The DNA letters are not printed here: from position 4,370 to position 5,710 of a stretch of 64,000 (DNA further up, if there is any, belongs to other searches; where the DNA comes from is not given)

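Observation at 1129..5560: Two copies of an unannotatable P-loop protein that looks like a sulfotransferase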

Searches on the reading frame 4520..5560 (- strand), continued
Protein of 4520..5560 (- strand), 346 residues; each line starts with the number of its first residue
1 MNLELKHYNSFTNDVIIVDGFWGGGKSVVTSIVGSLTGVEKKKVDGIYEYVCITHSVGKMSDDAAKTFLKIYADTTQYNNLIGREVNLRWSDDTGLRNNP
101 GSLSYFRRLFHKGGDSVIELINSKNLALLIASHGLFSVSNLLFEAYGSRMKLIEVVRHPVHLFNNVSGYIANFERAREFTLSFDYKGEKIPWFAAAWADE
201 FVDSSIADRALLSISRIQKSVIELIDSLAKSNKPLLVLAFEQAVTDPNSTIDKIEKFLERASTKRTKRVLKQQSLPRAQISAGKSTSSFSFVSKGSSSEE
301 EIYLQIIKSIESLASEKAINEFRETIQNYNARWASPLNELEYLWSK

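Call 34: search_protein_families(library=pfam, alignment_id=A2, max_evalue=0.01)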
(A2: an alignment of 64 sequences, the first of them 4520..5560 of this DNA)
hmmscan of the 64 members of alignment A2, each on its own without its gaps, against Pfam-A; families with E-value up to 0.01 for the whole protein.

A. member 1, window:4520-5560:- (346 aa): 1 family
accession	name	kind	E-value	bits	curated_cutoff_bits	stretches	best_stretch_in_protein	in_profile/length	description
PF00685.33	Sulfotransfer_1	-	0.00019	21.4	22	1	115-297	58-228/255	Sulfotransferase domain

B. families by the number of members that match (of 64 scanned): 13 families
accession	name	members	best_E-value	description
PF00685.33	Sulfotransfer_1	15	8.6e-06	Sulfotransferase domain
PF13469.12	Sulfotransfer_3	15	3e-05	Sulfotransferase family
PF24883.2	NPHP3_N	5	0.0044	Nephrocystin 3, N-terminal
PF07088.17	GvpD_P-loop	2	0.00018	GvpD gas vesicle protein, P-loop domain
PF05190.23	MutS_IV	1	0.0005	MutS family domain IV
PF01633.27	Choline_kinase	1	0.0014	Choline/ethanolamine kinase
PF02485.27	Branch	1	0.0033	Core-2/I-Branching enzyme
PF18198.7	AAA_lid_11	1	0.0034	Dynein heavy chain AAA lid domain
PF00637.26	Clathrin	1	0.0034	Region in Clathrin and VPS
PF07693.20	KAP_NTPase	1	0.0037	KAP family P-loop domain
PF13238.12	AAA_18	1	0.0044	AAA domain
PF05729.18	NACHT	1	0.0045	NACHT domain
PF20720.3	nSTAND3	1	0.0082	Novel STAND NTPase 3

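Call 35: search_solved_structures(query=A2, max_evalue=10, show_alignments=5)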
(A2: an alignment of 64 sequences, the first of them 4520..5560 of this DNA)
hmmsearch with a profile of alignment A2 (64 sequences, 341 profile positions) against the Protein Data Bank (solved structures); distinct sequences matched with E-value up to 10: 58.
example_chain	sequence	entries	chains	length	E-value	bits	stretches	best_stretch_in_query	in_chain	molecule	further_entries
4gbm_A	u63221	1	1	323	0.0041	19.2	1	221-265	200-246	CurM Sulfotransferase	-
6c2u_A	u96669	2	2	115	0.006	18.7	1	8-35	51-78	phosphate-loop protein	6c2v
4gox_A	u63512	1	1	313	0.007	18.5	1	229-265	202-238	Polyketide synthase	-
7d1x_A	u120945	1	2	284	0.0078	18.3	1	230-263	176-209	Sulfotransferase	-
7eov_A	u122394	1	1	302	0.0095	18.1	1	230-263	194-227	cytosolic sulfotransferase SULT2A8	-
9wp1_A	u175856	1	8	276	0.012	17.8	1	218-260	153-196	Protein-tyrosine sulfotransferase 1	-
5wrj_A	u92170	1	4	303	0.013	17.6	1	218-260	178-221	Protein-tyrosine sulfotransferase 1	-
5wri_A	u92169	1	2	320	0.015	17.4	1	218-260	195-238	Protein-tyrosine sulfotransferase 1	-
7zu0_B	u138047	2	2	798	0.031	16.4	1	99-279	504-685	Vacuolar protein sorting-associated protein 16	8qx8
7tbv_A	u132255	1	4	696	0.1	14.7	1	12-49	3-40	Pentafunctional AROM polypeptide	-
3f3y_A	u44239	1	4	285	0.17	14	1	230-273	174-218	Bile salt sulfotransferase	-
1efh_A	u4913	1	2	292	0.17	13.9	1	230-273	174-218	HYDROXYSTEROID SULFOTRANSFERASE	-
1ov4_A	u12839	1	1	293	0.17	13.9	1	230-273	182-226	Alcohol sulfotransferase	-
2qp3_A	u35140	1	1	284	0.18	13.9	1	230-273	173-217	Bile salt sulfotransferase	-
4ifb_A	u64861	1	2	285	0.18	13.9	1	230-273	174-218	Bile salt sulfotransferase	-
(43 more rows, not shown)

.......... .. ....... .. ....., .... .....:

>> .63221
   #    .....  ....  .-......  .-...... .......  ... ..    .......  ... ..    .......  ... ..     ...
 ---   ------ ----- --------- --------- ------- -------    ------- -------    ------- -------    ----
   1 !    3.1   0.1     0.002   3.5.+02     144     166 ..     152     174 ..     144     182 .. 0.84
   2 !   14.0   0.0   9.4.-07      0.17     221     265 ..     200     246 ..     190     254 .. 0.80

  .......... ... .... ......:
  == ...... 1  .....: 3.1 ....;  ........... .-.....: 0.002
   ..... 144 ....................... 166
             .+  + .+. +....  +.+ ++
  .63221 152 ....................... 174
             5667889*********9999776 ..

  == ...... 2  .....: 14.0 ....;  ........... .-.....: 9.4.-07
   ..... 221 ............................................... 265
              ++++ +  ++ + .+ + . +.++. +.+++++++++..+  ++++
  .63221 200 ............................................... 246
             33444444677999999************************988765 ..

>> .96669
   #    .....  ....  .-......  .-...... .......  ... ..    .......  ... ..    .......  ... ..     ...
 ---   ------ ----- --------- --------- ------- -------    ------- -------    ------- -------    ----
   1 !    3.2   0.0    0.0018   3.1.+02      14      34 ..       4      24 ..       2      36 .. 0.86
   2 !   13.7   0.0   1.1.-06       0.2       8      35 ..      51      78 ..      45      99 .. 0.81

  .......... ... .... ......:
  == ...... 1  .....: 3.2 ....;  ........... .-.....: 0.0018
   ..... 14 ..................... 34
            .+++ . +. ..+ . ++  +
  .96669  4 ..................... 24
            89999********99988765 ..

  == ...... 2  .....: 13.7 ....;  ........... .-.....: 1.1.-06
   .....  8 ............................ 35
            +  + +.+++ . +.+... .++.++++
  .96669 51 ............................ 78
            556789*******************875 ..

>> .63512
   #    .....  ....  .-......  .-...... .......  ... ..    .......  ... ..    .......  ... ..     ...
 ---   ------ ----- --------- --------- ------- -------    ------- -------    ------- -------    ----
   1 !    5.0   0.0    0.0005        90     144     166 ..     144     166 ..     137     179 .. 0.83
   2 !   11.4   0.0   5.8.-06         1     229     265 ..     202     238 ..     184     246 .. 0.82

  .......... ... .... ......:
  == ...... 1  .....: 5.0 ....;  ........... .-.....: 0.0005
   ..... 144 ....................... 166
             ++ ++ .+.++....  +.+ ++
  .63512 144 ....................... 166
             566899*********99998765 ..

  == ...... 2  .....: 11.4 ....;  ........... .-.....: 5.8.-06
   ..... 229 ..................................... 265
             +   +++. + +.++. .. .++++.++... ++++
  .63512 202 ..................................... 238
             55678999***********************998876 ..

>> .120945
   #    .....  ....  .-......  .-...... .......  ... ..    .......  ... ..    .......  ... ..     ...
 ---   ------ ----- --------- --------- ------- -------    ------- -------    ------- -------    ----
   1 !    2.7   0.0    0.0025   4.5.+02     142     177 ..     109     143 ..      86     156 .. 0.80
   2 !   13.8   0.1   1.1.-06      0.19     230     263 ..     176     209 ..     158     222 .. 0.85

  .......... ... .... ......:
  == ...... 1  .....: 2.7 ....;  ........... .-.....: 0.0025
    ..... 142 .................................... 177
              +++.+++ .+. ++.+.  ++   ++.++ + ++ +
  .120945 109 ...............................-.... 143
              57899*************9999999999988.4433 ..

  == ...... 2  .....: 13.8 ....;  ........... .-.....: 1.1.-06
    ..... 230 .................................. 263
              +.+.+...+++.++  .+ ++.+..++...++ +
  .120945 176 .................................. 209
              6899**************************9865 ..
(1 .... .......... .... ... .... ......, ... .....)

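Call 37: find_encoding_contigs(protein=P0118, flank=10000, max_places=3)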
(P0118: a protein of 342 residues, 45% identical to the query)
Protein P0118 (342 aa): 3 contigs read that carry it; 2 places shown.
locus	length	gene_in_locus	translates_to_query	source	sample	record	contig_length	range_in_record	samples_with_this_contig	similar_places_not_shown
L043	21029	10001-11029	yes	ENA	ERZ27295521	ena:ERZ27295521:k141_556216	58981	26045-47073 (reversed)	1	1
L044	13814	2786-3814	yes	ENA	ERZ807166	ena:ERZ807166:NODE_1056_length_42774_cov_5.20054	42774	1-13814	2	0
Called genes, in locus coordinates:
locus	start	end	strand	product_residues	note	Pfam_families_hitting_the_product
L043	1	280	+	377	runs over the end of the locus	PF13527:Acetyltransf_9 (weak)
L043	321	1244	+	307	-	PF01522:Polysacc_deac_1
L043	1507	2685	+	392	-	PF01041:DegT_DnrJ_EryC1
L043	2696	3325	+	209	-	PF17836:PglD_N, PF25084:LbH_EIF2B, PF25087:GMPPB_C (weak), PF00132:Hexapep (weak), PF14602:Hexapep_2 (weak)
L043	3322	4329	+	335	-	PF03102:NeuB, PF08666:SAF (weak)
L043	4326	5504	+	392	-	PF02350:Epimerase_2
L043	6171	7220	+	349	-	PF00571:CBS (faint), PF00483:NTP_transferase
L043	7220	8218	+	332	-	PF01408:GFO_IDH_MocA, PF22725:GFO_IDH_MocA_C3, PF02894:GFO_IDH_MocA_C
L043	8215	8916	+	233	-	PF02348:CTP_transf_3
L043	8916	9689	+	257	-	PF00106:adh_short, PF08659:KR (weak), PF13561:adh_short_C2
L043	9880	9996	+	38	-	-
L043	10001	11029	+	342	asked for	-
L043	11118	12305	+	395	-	-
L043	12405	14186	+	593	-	PF00664:ABC_membrane, PF00005:ABC_tran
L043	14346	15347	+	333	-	PF01073:3Beta_HSD, PF01370:Epimerase, PF02719:Polysacc_synt_2, PF04321:RmlD_sub_bind, PF05368:NmrA (weak), PF07993:NAD_binding_4 (faint), PF13460:NAD_binding_10, PF16363:GDP_Man_Dehyd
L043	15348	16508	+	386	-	PF01041:DegT_DnrJ_EryC1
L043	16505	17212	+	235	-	PF02348:CTP_transf_3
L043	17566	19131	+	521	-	PF13302:Acetyltransf_3 (weak), PF00583:Acetyltransf_1, PF13508:Acetyltransf_7 (weak)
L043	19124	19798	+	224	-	PF21553:Formyl_trans_C_2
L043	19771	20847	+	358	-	PF03102:NeuB, PF08666:SAF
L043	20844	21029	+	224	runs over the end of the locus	PF02585:PIG-L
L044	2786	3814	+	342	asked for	-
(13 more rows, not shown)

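Call 38: find_encoding_contigs(protein=P0181, flank=10000, max_places=3)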
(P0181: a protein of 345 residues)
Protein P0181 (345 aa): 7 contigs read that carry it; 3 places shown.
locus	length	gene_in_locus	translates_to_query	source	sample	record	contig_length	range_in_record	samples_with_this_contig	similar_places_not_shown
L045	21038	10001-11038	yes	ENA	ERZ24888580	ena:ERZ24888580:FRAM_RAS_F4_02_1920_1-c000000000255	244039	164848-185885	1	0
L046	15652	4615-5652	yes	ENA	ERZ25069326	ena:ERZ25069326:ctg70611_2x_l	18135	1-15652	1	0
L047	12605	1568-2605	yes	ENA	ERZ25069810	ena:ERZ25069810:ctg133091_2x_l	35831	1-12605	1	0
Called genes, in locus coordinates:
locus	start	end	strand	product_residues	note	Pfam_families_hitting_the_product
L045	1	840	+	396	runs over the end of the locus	PF01041:DegT_DnrJ_EryC1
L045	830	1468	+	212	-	PF17836:PglD_N, PF25084:LbH_EIF2B, PF25087:GMPPB_C (faint), PF00132:Hexapep, PF14602:Hexapep_2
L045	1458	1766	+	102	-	PF03102:NeuB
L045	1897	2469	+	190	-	PF03102:NeuB, PF08666:SAF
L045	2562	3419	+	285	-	PF00977:His_biosynth, PF01207:Dus (faint), PF03060:NMO (faint)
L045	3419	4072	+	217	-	PF00117:GATase, PF07685:GATase_3 (weak), PF01174:SNO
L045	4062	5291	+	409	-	-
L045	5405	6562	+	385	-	PF02350:Epimerase_2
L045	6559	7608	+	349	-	PF00571:CBS (faint), PF00483:NTP_transferase, PF12804:NTP_transf_3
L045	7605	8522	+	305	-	PF01408:GFO_IDH_MocA (faint)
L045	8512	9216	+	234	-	PF02348:CTP_transf_3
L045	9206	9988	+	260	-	PF00106:adh_short, PF01370:Epimerase, PF13561:adh_short_C2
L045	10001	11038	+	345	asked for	-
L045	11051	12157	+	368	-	-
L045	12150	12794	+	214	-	PF00117:GATase, PF07685:GATase_3 (weak), PF01174:SNO (weak)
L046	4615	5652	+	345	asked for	-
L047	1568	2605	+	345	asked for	-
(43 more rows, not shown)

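Call 49: find_encoding_contigs(protein=P0164, flank=10000, max_places=2)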
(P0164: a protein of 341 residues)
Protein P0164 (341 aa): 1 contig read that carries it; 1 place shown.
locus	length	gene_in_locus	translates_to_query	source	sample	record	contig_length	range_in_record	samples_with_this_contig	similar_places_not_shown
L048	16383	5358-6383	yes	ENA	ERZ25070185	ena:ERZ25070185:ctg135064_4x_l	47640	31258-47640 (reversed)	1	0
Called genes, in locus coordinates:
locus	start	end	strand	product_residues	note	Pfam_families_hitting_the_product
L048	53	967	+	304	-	-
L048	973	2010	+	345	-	PF12800:Fer4_4 (faint), PF12838:Fer4_7 (faint), PF14697:Fer4_21 (faint), PF13183:Fer4_8 (faint), PF00037:Fer4 (weak), PF12797:Fer4_2 (weak), PF12837:Fer4_6 (weak), PF12617:LdpA_C, +1 more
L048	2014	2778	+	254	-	PF00702:Hydrolase, PF13419:HAD_2, PF13242:Hydrolase_like (weak)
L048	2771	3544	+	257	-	PF03328:HpcH_HpaI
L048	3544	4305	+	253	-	PF02348:CTP_transf_3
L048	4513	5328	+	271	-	PF00106:adh_short, PF13561:adh_short_C2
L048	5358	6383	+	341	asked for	-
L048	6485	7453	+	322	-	PF00535:Glycos_transf_2, PF10111:Glyco_tranf_2_2, PF13641:Glyco_tranf_2_3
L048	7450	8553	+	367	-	PF13439:Glyco_transf_4, PF13579:Glyco_trans_4_4, PF00534:Glycos_transf_1, PF13692:Glyco_trans_1_4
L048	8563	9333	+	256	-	PF13578:Methyltransf_24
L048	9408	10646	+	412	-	-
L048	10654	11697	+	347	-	-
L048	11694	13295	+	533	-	PF05199:GMC_oxred_C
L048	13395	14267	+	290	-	PF03721:UDPG_MGDP_dh_N, PF00984:UDPG_MGDP_dh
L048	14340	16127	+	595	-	PF00664:ABC_membrane, PF09818:ABC_ATPase (faint), PF00005:ABC_tran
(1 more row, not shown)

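Call 55: search_protein_families(library=pfam, proteins=[L010:12255-13178:+, L010:13175-13921:+, L010:13929-15836:+, L010:15855-16550:+, L023:11027-11965:+, L023:11970-12857:+, L023:12847-13479:+, L023:13476-14243:+, L023:14261-15004:+, L023:15740-17584:+], max_evalue=0.0001)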
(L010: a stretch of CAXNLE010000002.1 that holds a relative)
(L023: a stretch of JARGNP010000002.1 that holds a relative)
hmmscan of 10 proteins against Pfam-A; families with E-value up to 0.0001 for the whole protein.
L010:12255-13178:+ (307 aa): 3 families
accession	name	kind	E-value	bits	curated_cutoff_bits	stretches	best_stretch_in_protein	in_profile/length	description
PF02826.25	2-Hacid_dh_C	-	3.6e-55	186.5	25.1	1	112-278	1-178/178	D-isomer specific 2-hydroxyacid dehydrogenase, NAD binding domain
PF00389.36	2-Hacid_dh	-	6.5e-22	78.1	24.6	1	21-304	15-128/134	D-isomer specific 2-hydroxyacid dehydrogenase, catalytic domain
PF00670.27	AdoHcyase_NAD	-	2.3e-05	25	27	1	141-230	20-111/162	S-adenosyl-L-homocysteine hydrolase, NAD binding domain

L010:13175-13921:+ (248 aa): 2 families
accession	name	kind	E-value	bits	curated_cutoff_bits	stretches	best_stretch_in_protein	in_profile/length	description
PF02348.25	CTP_transf_3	-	1.3e-45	156.3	22.6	1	4-218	1-217/217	Cytidylyltransferase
PF12804.13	NTP_transf_3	-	1.4e-08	35.5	27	1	15-125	11-116/160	MobA-like NTP transferase domain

L010:13929-15836:+ (635 aa): 0 families

L010:15855-16550:+ (231 aa): 1 family
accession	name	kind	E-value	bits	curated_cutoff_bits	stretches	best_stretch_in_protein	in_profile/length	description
PF01182.26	Glucosamine_iso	-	3.2e-48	165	27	1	19-220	2-218/225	Glucosamine-6-phosphate isomerases/6-phosphogluconolactonase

L023:11027-11965:+ (312 aa): 3 families
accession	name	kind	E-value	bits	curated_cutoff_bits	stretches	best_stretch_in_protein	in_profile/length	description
PF02826.25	2-Hacid_dh_C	-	2.4e-55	187.1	25.1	1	114-282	1-178/178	D-isomer specific 2-hydroxyacid dehydrogenase, NAD binding domain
PF00389.36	2-Hacid_dh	-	1.7e-20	73.5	24.6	1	17-302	8-122/134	D-isomer specific 2-hydroxyacid dehydrogenase, catalytic domain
PF00670.27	AdoHcyase_NAD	-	2.1e-05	25.2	27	1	144-233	21-110/162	S-adenosyl-L-homocysteine hydrolase, NAD binding domain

L023:11970-12857:+ (295 aa): 9 families
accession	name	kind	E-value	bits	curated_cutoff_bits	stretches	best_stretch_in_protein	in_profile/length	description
PF01370.27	Epimerase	-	1.1e-41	143.2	20.9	1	3-206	1-227/240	NAD dependent epimerase/dehydratase family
PF16363.11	GDP_Man_Dehyd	-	1.3e-26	94.3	27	1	4-251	1-290/332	GDP-mannose 4,6 dehydratase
PF01073.25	3Beta_HSD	-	1.8e-17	63.8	22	1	4-119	1-122/280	3-beta hydroxysteroid dehydrogenase/isomerase family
PF02719.21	Polysacc_synt_2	-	3.4e-15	56.4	20.2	1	6-239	4-252/293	Polysaccharide biosynthesis protein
PF13460.12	NAD_binding_10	-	9.7e-13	48.8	27.2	1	7-158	1-150/184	NAD(P)H-binding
PF07993.18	NAD_binding_4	-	7.8e-08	32.2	20.1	0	53-121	80-145/258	Male sterility protein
PF05368.20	NmrA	-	7.9e-07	29.4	27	1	3-152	5-147/298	NmrA-like family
PF01266.30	DAO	-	2.2e-06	27.9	27.9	1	3-171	2-108/353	FAD dependent oxidoreductase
PF04321.23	RmlD_sub_bind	-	2.2e-06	27.4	27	1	1-125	1-114/287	RmlD substrate binding domain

L023:12847-13479:+ (210 aa): 2 families
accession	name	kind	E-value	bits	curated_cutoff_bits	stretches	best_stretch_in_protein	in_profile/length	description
PF13419.12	HAD_2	-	4.3e-13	50.2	23.8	1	11-185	3-176/178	Haloacid dehalogenase-like hydrolase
PF00702.32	Hydrolase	-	1.6e-10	42.1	26.4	1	6-179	1-189/191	haloacid dehalogenase-like hydrolase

L023:13476-14243:+ (255 aa): 1 family
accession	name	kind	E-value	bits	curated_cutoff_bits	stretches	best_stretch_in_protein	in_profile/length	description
PF03328.21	HpcH_HpaI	-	1.9e-33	116.1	25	1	22-241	3-215/221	HpcH/HpaI aldolase/citrate lyase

L023:14261-15004:+ (247 aa): 2 families
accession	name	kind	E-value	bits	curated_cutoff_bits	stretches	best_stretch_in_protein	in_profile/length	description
PF02348.25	CTP_transf_3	-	5.5e-48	164.1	22.6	1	4-218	1-216/217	Cytidylyltransferase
PF12804.13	NTP_transf_3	-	1.2e-06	29.2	27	1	13-129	9-121/160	MobA-like NTP transferase domain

L023:15740-17584:+ (614 aa): 0 families

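Call 57: search_protein_families(library=pfam, proteins=[L010:13929-15836:+, L024:8515-9786:+, L024:7359-8558:+], max_evalue=0.001)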
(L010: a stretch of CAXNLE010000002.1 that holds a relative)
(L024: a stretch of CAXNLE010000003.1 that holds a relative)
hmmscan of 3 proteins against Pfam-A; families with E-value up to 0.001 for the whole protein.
L010:13929-15836:+ (635 aa): 0 families

L024:8515-9786:+ (423 aa): 0 families

L024:7359-8558:+ (399 aa): 0 families

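Call 58: find_encoding_contigs(protein=P0132, flank=10000, max_places=2)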
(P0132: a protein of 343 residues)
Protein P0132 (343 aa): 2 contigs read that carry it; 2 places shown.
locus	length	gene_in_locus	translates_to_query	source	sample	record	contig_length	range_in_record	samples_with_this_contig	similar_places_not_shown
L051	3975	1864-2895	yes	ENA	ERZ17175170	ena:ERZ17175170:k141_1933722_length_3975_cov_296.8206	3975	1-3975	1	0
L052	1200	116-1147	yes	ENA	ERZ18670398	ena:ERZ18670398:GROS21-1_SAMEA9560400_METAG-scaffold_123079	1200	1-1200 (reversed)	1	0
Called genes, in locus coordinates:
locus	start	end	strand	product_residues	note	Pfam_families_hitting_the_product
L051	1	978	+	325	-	?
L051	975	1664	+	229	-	PF00483:NTP_transferase, PF12804:NTP_transf_3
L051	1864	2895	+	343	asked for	-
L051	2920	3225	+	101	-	PF00584:SecE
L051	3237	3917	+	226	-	PF02357:NusG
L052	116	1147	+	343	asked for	-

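Call 59: find_encoding_contigs(protein=P0122, flank=10000, max_places=2)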
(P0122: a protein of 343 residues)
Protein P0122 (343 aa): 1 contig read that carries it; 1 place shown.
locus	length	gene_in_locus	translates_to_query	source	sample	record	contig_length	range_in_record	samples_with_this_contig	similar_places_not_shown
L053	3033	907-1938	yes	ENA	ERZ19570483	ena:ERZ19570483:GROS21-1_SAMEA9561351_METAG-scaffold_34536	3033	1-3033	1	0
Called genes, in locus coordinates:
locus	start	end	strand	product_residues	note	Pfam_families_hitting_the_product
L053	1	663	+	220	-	?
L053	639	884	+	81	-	-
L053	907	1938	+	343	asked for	-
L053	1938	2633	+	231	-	PF01182:Glucosamine_iso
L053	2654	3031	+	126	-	?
